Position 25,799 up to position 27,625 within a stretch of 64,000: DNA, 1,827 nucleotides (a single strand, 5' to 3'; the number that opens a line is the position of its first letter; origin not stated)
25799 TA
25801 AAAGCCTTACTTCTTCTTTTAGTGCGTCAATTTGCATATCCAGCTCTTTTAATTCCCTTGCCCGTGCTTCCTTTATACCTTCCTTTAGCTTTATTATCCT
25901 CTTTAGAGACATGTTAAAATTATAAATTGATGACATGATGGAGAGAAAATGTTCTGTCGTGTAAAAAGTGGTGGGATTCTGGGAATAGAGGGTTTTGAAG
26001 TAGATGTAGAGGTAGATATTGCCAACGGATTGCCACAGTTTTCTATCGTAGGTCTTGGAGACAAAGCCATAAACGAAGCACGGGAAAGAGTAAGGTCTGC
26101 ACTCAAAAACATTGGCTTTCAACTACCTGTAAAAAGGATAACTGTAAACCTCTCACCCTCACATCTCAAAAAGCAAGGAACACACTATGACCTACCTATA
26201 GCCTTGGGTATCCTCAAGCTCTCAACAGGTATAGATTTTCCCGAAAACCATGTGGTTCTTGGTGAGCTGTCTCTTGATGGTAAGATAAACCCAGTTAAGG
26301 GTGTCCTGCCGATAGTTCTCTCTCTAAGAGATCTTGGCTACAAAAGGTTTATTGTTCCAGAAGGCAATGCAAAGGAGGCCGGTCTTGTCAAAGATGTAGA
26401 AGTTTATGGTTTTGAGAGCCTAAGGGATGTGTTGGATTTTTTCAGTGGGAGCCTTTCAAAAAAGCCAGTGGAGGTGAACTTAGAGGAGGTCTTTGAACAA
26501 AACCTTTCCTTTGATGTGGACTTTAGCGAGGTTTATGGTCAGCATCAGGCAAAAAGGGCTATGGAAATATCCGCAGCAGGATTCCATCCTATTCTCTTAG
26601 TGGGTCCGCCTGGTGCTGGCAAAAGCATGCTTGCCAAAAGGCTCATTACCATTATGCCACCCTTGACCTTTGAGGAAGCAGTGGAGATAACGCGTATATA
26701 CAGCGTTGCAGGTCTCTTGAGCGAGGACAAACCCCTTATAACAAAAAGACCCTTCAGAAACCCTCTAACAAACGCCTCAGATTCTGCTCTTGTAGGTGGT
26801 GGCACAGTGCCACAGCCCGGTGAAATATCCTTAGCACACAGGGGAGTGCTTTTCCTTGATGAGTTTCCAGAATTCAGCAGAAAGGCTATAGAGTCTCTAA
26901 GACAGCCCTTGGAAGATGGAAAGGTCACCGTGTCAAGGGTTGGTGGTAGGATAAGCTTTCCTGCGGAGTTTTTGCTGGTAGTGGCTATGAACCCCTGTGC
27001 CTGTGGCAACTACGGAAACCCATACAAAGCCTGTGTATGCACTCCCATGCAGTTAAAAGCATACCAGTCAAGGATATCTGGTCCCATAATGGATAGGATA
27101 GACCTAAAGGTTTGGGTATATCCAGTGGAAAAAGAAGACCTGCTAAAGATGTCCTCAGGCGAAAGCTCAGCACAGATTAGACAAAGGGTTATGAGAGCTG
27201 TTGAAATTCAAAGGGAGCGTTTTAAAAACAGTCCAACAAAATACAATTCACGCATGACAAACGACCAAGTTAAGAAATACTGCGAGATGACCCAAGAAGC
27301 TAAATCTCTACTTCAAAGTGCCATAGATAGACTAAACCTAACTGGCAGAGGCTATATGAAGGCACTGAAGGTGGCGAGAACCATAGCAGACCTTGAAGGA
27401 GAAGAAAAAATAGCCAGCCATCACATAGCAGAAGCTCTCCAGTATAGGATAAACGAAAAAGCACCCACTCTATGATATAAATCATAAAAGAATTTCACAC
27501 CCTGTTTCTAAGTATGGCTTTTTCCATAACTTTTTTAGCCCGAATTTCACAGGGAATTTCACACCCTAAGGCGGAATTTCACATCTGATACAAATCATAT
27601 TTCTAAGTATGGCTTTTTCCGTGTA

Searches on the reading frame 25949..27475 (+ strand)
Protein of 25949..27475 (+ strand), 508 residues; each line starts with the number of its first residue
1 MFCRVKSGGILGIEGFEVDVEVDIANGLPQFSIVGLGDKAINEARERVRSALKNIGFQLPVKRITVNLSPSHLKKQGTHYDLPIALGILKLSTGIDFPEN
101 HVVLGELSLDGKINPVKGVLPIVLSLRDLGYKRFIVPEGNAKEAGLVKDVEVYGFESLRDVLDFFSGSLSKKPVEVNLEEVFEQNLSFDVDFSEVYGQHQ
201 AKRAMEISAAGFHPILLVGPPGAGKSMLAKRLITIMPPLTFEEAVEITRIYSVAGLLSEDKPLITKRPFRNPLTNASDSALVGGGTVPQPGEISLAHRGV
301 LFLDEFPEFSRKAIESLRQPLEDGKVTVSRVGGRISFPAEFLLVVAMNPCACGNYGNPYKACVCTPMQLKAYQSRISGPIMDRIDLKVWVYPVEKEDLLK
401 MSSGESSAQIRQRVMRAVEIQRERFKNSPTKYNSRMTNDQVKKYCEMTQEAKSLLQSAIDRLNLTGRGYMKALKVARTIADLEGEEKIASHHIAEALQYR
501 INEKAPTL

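Call 9: search_protein_families(library=pfam, proteins=[window:25949-27475:+])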
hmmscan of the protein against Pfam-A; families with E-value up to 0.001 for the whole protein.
window:25949-27475:+ (508 aa): 9 families
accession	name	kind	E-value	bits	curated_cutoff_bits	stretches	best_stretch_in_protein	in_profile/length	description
PF01078.27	Mg_chelatase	-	6e-89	297.3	20.3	1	191-397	1-206/207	Magnesium chelatase, subunit ChlI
PF13541.12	ChlI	-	3.1e-47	159.9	27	1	20-140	1-121/121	Subunit ChlI of Mg-chelatase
PF13335.12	Mg_chelatase_C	-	1.3e-33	115.9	26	1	404-500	1-94/94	Magnesium chelatase, subunit ChlI C-terminal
PF07728.20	AAA_5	-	2.1e-10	41.2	22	1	214-350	1-124/139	AAA domain (dynein-related subfamily)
PF00493.29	MCM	-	2.6e-08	33.7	23.3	1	284-386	108-200/224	MCM P-loop domain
PF00158.32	Sigma54_activat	-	3.5e-07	30.5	20.2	1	288-348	84-142/168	Sigma-54 interaction domain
PF13401.12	AAA_22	-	6.9e-05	23.6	27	0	215-328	8-118/130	AAA domain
PF00004.35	AAA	-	0.0004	21.3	21.2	0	215-312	1-72/131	ATPase family associated with various cellular activities (AAA)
PF05362.19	Lon_C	-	0.00044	20.3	21.1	1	40-144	69-176/205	Lon protease (S16) C-terminal proteolytic domain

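Call 10: find_encoding_contigs(protein=window:25949-27475:+, flank=3000, max_places=6)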
Protein window:25949-27475:+ (508 aa): 2 contigs read that carry it; 1 place shown.
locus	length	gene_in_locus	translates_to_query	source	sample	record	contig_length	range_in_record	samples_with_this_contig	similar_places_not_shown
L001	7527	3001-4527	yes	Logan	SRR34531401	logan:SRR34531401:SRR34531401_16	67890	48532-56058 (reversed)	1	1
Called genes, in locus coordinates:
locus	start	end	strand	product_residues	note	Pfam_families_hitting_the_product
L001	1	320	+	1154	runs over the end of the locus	PF02811:PHP, PF07733:DNA_pol3_alpha, PF17657:DNA_pol3_finger, PF14579:HHH_6, PF01336:tRNA_anti-codon (faint)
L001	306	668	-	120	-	PF03745:DUF309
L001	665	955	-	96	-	PF04930:FUN14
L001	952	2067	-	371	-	PF04055:Radical_SAM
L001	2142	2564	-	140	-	-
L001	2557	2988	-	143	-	-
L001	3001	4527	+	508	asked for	PF13541:ChlI, PF01078:Mg_chelatase, PF00158:Sigma54_activat (faint), PF00493:MCM (faint), PF07728:AAA_5, PF13335:Mg_chelatase_C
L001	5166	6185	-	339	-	PF04055:Radical_SAM, PF06968:BATS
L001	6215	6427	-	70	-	-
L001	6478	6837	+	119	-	-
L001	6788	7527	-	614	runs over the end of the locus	PF00092:VWA, PF13519:VWA_2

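Call 12: find_related_loci(query=window:25949-27475:+, collection=genome_contigs, flank=6000)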
Query window:25949-27475:+ (508 aa) in genome_contigs; peptide patterns used: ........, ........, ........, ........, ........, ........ (x = any residue, [..] = any of these).
600 stretches matched a pattern (row limit reached: there are more); 590 encode a relative of the query (tblastn E <= 1e-3); the best 80 are kept; 80 distinct loci.
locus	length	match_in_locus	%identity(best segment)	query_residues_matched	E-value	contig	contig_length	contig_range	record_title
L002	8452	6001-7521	81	1-507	0e+0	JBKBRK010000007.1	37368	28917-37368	MAG: Aquificaceae bacterium isolate 21I_069.bin.46 NODE_7_length_37368_cov_34.690515, whole genome shotgun sequence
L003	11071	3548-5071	84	1-508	0e+0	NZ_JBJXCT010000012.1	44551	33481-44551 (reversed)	Hydrogenobacter sp. Uz 6-8 NODE_12_length_44551_cov_683.681162, whole genome shotgun sequence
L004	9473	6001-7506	49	1-500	7e-171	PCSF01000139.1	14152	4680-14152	MAG: Desulfobacterales bacterium CG23_combo_of_CG06-09_8_20_14_all_52_9 CG23_scaffold_4845_c, whole genome shotgun seque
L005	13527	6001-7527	51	1-504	3e-170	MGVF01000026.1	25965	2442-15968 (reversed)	MAG: Elusimicrobia bacterium RIFOXYA2_FULL_50_26 rifoxya2_full_scaffold_2067, whole genome shotgun sequence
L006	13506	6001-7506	50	1-500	5e-169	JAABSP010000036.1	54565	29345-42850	MAG: Desulfobacteraceae bacterium isolate S15.Bin039 Scaffold_239, whole genome shotgun sequence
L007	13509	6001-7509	50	1-500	1e-165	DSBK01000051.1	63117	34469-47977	MAG TPA_asm: Actinomycetota bacterium isolate SpSt-1170 Ga0129302_1000076, whole genome shotgun sequence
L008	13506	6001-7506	50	1-500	4e-168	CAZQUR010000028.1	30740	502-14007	MAG TPA_asm: uncultured Desulfobacteraceae bacterium isolate SRP141376_co1_387 genome assembly, contig: NODE_3420_length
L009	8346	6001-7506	50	1-500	4e-165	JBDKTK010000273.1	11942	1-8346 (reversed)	MAG: Syntrophaceae bacterium isolate 7_bin.119 c_000001138481, whole genome shotgun sequence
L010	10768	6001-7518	51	2-504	2e-165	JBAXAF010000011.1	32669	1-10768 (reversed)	MAG: Candidatus Berkelbacteria bacterium isolate ELA134 MAG134_11, whole genome shotgun sequence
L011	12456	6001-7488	49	6-500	2e-165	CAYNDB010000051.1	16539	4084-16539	MAG TPA_asm: uncultured Nitrospinota bacterium isolate SRP128015_co1_477 genome assembly, contig: NODE_5012_length_16539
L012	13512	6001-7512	50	1-503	2e-164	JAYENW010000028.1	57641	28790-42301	MAG: Chloroflexota bacterium isolate MAG045 MAG045_28, whole genome shotgun sequence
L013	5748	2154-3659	49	1-500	1e-166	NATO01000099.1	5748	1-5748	MAG: candidate division Zixibacteria bacterium 4484_93 ex4484_93_scaffold_16333, whole genome shotgun sequence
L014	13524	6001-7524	48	1-505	3e-164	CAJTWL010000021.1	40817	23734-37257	MAG TPA_asm: uncultured Muribaculaceae bacterium isolate MGBC120897 genome assembly, contig: MGBC120897.21, whole genome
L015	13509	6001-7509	50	1-500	2e-163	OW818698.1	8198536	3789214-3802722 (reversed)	metagenome genome assembly, chromosome: 1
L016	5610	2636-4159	50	1-500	6e-166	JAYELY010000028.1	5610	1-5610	MAG: candidate division WOR-3 bacterium isolate MAG095 MAG095_28, whole genome shotgun sequence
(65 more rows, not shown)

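Call 60: find_homologous_proteins(query=window:25949-27475:+, max_evalue=1e-150)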
Query window:25949-27475:+ (508 aa): 1210 proteins with E <= 1e-150 among 8000 candidates; the best 120 are listed.
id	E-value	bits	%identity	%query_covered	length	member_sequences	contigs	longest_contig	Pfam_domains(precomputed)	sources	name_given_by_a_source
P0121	0.0e+0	1126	99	100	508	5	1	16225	PF00158.33,PF13335.13,PF00493.30,PF07728.21,PF01078.28,PF13541.13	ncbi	-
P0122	0.0e+0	1104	97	100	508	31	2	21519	PF00158.33,PF13335.13,PF00493.30,PF07728.21,PF01078.28,PF13541.13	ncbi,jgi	-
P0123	3.4e-296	1001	86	100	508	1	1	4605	PF00158.33,PF13335.13,PF00493.30,PF07728.21,PF01078.28,PF13541.13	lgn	-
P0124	3.5e-295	997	85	100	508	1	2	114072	PF00158.33,PF13335.13,PF00493.30,PF07728.21,PF01078.28,PF13541.13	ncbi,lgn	-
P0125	2.3e-292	988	85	100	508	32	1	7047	PF00158.33,PF13335.13,PF00493.30,PF13401.13,PF07728.21,PF01078.28,PF13541.13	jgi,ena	-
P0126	4.1e-292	987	85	100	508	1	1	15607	PF00158.33,PF13335.13,PF05362.20,PF00493.30,PF07728.21,PF01078.28,PF13541.13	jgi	-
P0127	4.9e-292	987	85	99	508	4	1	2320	PF00158.33,PF13335.13,PF00493.30,PF13401.13,PF07728.21,PF01078.28,PF13541.13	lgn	-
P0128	1.0e-291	986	84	100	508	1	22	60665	PF00158.33,PF13335.13,PF00493.30,PF07728.21,PF01078.28,PF13541.13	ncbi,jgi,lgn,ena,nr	ncbi:MAG: YifB family Mg chelatase-like AAA ATPase [Aquificota bacterium]|nr:YifB family Mg chelatas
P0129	2.2e-291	985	84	100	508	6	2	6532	PF00158.33,PF13335.13,PF00493.30,PF13401.13,PF07728.21,PF01078.28,PF13541.13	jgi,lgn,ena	-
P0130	2.6e-291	985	84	100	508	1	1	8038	PF00158.33,PF13335.13,PF00493.30,PF13401.13,PF07728.21,PF01078.28,PF13541.13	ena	-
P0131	2.6e-291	985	84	100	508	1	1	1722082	PF00158.33,PF13335.13,PF00493.30,PF07728.21,PF01078.28,PF13541.13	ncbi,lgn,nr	ncbi:MAG: YifB family Mg chelatase-like AAA ATPase [Aquificota bacterium]|nr:MAG: YifB family Mg che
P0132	2.7e-291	985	84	100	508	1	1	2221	PF00158.33,PF13335.13,PF05362.20,PF00493.30,PF13401.13,PF07728.21,PF01078.28,PF13541.13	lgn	-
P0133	2.7e-291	985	84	100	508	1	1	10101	PF00158.33,PF13335.13,PF00493.30,PF07728.21,PF01078.28,PF13541.13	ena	-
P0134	4.1e-291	984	84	100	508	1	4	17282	PF00158.33,PF13335.13,PF05362.20,PF00493.30,PF07728.21,PF01078.28,PF13541.13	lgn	-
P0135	5.0e-291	984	84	100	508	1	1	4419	PF00158.33,PF13335.13,PF00493.30,PF13401.13,PF07728.21,PF01078.28,PF13541.13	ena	-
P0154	2.5e-253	859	73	99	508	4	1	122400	PF00158.33,PF13335.13,PF05362.20,PF00493.30,PF07728.21,PF01078.28,PF13541.13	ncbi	-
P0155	3.1e-239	813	71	99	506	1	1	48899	PF00158.33,PF13335.13,PF05362.20,PF00493.30,PF07728.21,PF01078.28,PF13541.13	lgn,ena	-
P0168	1.8e-219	748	65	99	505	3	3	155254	PF13335.13,PF00493.30,PF07728.21,PF01078.28,PF13541.13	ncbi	-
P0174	3.1e-214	730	66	99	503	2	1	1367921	PF13335.13,PF05362.20,PF00493.30,PF07728.21,PF01078.28,PF13541.13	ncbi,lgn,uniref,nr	ncbi:YifB family Mg chelatase-like AAA ATPase [Thermocrinis minervae]|uniref:Magnesium chelatase fam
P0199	3.2e-176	605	57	98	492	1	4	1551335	PF00158.33,PF13335.13,PF00493.30,PF07728.21,PF01078.28,PF13541.13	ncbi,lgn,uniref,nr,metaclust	ncbi:YifB family Mg chelatase-like AAA ATPase [Aquifex aeolicus]|uniref:AAA+ ATPase domain-containin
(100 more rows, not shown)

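Call 61: find_encoding_contigs(protein=P0131, flank=6000, max_places=2)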
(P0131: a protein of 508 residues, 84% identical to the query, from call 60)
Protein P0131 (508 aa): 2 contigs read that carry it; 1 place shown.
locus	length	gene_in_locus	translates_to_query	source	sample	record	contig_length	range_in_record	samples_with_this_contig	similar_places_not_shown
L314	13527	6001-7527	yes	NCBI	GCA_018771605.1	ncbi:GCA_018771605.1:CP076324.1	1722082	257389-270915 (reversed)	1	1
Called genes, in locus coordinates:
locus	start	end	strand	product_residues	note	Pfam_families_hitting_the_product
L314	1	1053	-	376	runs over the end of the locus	PF03060:NMO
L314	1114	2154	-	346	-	PF13482:RNase_H_2 (weak), PF10108:DNA_pol_B_exo2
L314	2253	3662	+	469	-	-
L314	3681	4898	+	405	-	PF01676:Metalloenzyme, PF10143:PhosphMutase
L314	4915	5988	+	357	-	PF04055:Radical_SAM, PF19288:CofH_C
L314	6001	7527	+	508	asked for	PF13541:ChlI, PF01078:Mg_chelatase, PF00158:Sigma54_activat (faint), PF00493:MCM (weak), PF07728:AAA_5, PF13335:Mg_chelatase_C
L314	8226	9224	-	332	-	PF04055:Radical_SAM, PF06968:BATS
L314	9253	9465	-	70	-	-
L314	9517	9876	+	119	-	-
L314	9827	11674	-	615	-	PF13519:VWA_2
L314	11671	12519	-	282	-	PF04454:Linocin_M18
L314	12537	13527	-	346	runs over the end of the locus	PF00890:FAD_binding_2 (weak), PF01266:DAO (weak), PF01494:FAD_binding_3 (weak), PF03486:HI0933_like (faint), PF07992:Pyr_redox_2 (weak), PF12831:FAD_oxidored (weak), PF13450:NAD_binding_8 (weak), PF22578:GGR_cat, +1 more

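Call 62: find_encoding_contigs(protein=P0154, flank=6000, max_places=2)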
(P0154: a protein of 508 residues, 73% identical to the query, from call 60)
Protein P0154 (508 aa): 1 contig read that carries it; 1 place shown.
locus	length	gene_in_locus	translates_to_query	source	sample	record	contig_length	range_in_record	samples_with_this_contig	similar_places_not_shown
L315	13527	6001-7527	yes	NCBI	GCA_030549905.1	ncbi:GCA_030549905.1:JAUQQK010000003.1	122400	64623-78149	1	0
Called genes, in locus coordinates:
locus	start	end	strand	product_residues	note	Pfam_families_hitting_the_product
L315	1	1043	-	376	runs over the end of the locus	PF03060:NMO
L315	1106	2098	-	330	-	PF10108:DNA_pol_B_exo2, PF13482:RNase_H_2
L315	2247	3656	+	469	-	-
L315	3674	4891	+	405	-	PF01676:Metalloenzyme, PF10143:PhosphMutase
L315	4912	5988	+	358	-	PF04055:Radical_SAM, PF19288:CofH_C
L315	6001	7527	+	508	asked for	PF05362:Lon_C (weak), PF13541:ChlI, PF01078:Mg_chelatase, PF00158:Sigma54_activat (faint), PF00493:MCM (faint), PF07728:AAA_5, PF13335:Mg_chelatase_C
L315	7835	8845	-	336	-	PF04055:Radical_SAM, PF06968:BATS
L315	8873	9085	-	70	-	-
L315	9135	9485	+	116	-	-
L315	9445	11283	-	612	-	PF00092:VWA (weak), PF13519:VWA_2 (weak)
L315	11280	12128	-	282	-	PF04454:Linocin_M18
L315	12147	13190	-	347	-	PF00890:FAD_binding_2 (weak), PF01266:DAO, PF01494:FAD_binding_3 (weak), PF01946:Thi4 (weak), PF07992:Pyr_redox_2, PF12831:FAD_oxidored, PF13450:NAD_binding_8, PF22578:GGR_cat, +3 more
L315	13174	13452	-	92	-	PF00216:Bac_DNA_binding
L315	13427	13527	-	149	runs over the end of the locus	PF03968:LptD_N, PF13100:OstA_2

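Call 63: find_encoding_contigs(protein=P0174, flank=6000, max_places=2)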
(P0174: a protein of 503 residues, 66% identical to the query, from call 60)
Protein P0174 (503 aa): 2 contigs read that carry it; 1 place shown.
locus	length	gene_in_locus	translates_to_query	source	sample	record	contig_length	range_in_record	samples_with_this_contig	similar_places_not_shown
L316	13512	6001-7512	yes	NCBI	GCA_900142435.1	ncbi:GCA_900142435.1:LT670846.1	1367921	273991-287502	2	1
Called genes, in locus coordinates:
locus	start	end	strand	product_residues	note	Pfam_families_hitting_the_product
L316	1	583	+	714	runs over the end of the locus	PF01075:Glyco_transf_9 (weak), PF13489:Methyltransf_23, PF08241:Methyltransf_11, PF08242:Methyltransf_12, PF13649:Methyltransf_25, PF13847:Methyltransf_31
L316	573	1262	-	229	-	PF07277:SapC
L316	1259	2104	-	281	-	PF00152:tRNA-synt_2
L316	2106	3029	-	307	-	PF00108:Thiolase_N (faint), PF22691:Thiolase_C_1 (faint), PF08545:ACP_syn_III, PF08541:ACP_syn_III_C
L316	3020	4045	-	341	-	PF02504:FA_synthesis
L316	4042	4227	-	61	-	PF01783:Ribosomal_L32p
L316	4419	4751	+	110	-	-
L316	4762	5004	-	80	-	PF17209:Hfq, PF21979:Hfq_1 (weak)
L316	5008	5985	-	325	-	PF03747:ADP_ribosyl_GH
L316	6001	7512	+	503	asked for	PF05362:Lon_C, PF13541:ChlI, PF00493:MCM (weak), PF01078:Mg_chelatase, PF07728:AAA_5, PF13335:Mg_chelatase_C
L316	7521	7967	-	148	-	PF02367:TsaE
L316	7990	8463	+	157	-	-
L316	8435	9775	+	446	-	PF00493:MCM (faint), PF00004:AAA (weak), PF07724:AAA_2 (weak), PF07728:AAA_5 (weak), PF13401:AAA_22 (faint), PF07724:AAA_2, PF00004:AAA (weak)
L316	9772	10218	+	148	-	-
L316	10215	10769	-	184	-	PF02545:Maf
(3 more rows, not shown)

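Call 64: find_encoding_contigs(protein=P0199, flank=6000, max_places=2)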
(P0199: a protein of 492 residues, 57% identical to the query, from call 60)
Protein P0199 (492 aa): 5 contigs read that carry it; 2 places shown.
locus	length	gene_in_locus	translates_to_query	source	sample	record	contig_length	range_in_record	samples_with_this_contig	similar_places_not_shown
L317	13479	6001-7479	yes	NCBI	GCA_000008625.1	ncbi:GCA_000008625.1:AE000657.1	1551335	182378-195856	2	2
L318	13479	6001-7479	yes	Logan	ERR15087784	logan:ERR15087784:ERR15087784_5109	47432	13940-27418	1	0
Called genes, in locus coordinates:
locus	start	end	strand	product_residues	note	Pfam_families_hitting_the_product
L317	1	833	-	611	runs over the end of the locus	PF00370:FGGY_N (faint), PF00480:ROK (faint), PF01869:BcrAD_BadFG, PF05378:Hydant_A_N (faint), PF01869:BcrAD_BadFG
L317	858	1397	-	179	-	PF21542:TetR_C_42 (faint), PF00440:TetR_N, PF17932:TetR_C_24 (weak)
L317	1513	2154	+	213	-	PF00730:HhH-GPD, PF14520:HHH_5 (faint), PF00633:HHH, PF10576:EndIII_4Fe-2S (faint)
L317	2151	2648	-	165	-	PF02577:BFN_dom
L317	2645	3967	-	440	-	PF00919:UPF0004, PF04055:Radical_SAM, PF01938:TRAM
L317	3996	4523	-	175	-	PF03350:UPF0114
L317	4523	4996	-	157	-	PF01668:SmpB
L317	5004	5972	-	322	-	-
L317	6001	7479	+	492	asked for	PF13541:ChlI, PF00158:Sigma54_activat (weak), PF01078:Mg_chelatase, PF07728:AAA_5 (faint), PF00493:MCM (weak), PF13335:Mg_chelatase_C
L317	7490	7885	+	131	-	PF06146:PsiE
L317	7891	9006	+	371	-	PF25917:BSH_RND, PF25919:BSH_CusB, PF25973:BSH_CzcB, PF25984:BSH_YknX (weak), PF25994:HH_AprE (weak), PF25967:RND-MFP_C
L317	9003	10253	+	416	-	PF12704:MacB_PCD, PF02687:FtsX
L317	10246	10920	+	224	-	PF02463:SMC_N (faint), PF00005:ABC_tran, PF13304:AAA_21 (faint)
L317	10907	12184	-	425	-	PF02403:Seryl_tRNA_N, PF00587:tRNA-synt_2b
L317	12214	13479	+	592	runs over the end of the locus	PF13522:GATase_6, PF13537:GATase_7, PF01380:SIS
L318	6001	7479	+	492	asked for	PF13541:ChlI, PF00158:Sigma54_activat (weak), PF01078:Mg_chelatase, PF07728:AAA_5 (faint), PF00493:MCM (weak), PF13335:Mg_chelatase_C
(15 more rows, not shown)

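Call 82: find_encoding_contigs(protein=P0155, flank=4000, max_places=1)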
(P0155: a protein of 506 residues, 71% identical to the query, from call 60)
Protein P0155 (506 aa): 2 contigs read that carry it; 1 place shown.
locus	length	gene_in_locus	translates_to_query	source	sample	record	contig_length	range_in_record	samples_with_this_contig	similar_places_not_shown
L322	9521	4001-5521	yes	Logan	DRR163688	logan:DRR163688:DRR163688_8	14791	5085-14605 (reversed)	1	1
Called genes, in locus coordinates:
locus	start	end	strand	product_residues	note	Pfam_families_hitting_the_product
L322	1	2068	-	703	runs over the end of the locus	PF20256:MoCoBD_2, PF02738:MoCoBD_1, PF20256:MoCoBD_2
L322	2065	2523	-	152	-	PF00111:Fer2, PF13085:Fer2_3 (weak), PF01799:Fer2_2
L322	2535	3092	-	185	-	PF00258:Flavodoxin_1, PF12724:Flavodoxin_5 (weak)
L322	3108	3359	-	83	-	PF13442:Cytochrome_CBB3 (faint)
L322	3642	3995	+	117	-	PF01638:HxlR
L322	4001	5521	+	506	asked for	PF05362:Lon_C, PF13541:ChlI, PF00158:Sigma54_activat (weak), PF01078:Mg_chelatase, PF07728:AAA_5 (faint), PF00493:MCM, PF13335:Mg_chelatase_C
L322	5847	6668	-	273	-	PF04055:Radical_SAM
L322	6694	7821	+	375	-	PF01702:TGT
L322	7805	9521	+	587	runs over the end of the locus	PF00515:TPR_1 (faint), PF07719:TPR_2 (faint), PF13181:TPR_8 (faint), PF13371:TPR_9 (faint), PF13424:TPR_12 (faint), PF13428:TPR_14 (faint), PF14559:TPR_19 (faint)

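Call 83: find_encoding_contigs(protein=P0168, flank=4000, max_places=1)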
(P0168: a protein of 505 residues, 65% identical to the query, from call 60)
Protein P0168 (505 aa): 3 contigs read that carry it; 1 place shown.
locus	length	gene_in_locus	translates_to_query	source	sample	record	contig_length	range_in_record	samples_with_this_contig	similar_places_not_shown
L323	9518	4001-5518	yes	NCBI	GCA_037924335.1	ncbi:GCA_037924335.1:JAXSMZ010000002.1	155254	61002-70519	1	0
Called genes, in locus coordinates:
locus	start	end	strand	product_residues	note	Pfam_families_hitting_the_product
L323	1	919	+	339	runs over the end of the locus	PF02481:DNA_processg_A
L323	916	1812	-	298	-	PF00551:Formyl_trans_N, PF02911:Formyl_trans_C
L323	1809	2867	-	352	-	PF00383:dCMP_cyt_deam_1, PF14437:MafB19-deam, PF01872:RibD_C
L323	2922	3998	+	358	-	PF04055:Radical_SAM, PF19288:CofH_C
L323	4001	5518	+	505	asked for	PF13541:ChlI, PF00493:MCM, PF01078:Mg_chelatase, PF07728:AAA_5, PF13335:Mg_chelatase_C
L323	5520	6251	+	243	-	PF03744:BioW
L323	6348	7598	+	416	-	PF03349:Toluene_X, PF13505:OMP_b-brl (faint), PF10677:DUF2490 (faint)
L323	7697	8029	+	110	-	PF01257:2Fe-2S_thioredx (weak)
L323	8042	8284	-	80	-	PF17209:Hfq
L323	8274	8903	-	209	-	-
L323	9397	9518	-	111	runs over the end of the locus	PF03747:ADP_ribosyl_GH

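Call 103: list_cluster_members(proteins=[P0131, P0361])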
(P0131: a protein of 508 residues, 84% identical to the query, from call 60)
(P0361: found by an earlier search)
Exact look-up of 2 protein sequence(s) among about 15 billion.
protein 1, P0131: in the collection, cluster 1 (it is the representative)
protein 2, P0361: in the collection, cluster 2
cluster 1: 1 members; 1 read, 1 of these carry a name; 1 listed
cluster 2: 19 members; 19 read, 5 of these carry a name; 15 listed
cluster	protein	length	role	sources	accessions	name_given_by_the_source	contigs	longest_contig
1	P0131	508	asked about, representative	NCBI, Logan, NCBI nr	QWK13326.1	MAG: YifB family Mg chelatase-like AAA ATPase [Aquificota bacterium]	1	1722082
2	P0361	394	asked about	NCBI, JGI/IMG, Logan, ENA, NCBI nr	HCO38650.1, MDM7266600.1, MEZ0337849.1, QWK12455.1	MAG: chromosomal replication initiator protein DnaA [Aquificaceae bacterium] | chromosomal replication initiator protein | chromosomal replication initiator protein DnaA [Aquificaceae bacterium]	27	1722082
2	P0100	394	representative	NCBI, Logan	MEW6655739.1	MAG: chromosomal replication initiator protein DnaA [Aquificota bacterium]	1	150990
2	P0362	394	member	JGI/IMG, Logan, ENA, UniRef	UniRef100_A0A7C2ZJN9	Chromosomal replication initiator protein DnaA n=1 Tax=Hydrogenobacter sp. TaxID=2152829 ...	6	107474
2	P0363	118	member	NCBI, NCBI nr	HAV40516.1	MAG TPA: chromosomal replication initiator protein DnaA, partial [Aquificaceae bacterium] | chromosomal replication initiator protein DnaA [Aquificaceae bacterium]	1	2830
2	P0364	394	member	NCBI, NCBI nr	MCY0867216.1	MAG: chromosomal replication initiator protein DnaA [Aquificaceae bacterium] | chromosomal replication initiator protein DnaA [Aquificaceae bacterium]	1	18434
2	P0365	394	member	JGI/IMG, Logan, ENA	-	-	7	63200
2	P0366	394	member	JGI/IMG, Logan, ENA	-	-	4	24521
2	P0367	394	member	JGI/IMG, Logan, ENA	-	-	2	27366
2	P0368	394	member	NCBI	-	-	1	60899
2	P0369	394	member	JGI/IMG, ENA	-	-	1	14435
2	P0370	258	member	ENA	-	-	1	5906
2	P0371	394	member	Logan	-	-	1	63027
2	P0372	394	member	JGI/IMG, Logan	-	-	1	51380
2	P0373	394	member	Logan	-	-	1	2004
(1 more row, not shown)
